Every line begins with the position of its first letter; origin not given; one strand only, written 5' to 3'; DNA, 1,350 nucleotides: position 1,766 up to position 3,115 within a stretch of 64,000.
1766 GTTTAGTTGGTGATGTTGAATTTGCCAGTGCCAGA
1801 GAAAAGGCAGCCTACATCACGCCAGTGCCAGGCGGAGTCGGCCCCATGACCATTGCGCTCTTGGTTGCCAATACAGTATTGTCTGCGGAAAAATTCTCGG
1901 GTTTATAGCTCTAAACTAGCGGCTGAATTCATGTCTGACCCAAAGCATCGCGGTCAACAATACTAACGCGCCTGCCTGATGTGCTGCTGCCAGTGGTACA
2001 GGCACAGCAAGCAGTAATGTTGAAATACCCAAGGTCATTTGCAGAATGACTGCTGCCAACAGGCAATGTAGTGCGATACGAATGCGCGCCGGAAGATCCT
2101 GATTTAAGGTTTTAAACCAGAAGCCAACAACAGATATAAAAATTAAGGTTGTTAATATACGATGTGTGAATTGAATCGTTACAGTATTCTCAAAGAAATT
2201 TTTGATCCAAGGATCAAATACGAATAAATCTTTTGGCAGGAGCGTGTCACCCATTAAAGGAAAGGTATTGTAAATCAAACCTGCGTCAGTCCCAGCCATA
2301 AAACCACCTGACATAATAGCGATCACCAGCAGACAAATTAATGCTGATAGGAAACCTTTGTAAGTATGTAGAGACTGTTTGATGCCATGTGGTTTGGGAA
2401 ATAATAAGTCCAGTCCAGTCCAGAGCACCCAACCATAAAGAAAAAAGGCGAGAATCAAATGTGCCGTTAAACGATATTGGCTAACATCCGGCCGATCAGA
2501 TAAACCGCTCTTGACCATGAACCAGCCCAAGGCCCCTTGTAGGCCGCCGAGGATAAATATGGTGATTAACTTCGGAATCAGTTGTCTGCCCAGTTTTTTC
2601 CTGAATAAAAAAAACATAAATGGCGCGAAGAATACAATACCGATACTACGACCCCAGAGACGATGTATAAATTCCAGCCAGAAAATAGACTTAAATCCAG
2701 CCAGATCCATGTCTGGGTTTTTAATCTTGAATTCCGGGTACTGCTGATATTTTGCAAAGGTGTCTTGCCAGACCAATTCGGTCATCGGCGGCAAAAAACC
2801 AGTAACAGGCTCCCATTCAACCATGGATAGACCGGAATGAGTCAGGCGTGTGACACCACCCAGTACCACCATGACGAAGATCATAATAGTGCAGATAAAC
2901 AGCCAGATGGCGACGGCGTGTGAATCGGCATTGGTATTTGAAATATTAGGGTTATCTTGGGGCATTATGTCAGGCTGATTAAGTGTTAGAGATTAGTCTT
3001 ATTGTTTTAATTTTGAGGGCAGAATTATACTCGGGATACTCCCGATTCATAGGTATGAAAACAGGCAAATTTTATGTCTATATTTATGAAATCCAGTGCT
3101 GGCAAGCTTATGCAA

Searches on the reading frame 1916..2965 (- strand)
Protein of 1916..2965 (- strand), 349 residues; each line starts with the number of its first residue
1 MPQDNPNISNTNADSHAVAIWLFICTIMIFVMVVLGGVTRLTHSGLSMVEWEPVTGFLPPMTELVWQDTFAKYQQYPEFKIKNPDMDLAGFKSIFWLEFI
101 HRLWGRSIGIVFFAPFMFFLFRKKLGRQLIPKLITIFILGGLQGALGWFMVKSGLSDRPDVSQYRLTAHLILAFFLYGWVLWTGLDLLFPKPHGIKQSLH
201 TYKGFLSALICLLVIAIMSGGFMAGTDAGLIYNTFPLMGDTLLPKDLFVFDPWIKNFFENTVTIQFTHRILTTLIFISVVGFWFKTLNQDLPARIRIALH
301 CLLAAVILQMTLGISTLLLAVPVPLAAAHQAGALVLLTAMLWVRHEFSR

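Call 39: search_protein_families(library=pfam, proteins=[window:1916-2965:-], max_evalue=0.00001)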
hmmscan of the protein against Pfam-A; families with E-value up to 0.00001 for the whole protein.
window:1916-2965:- (349 aa): 1 family
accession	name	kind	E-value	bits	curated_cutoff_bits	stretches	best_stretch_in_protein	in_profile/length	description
PF02628.20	COX15-CtaA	-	2.1e-112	375.8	29.9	1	19-340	1-321/322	Cytochrome oxidase assembly protein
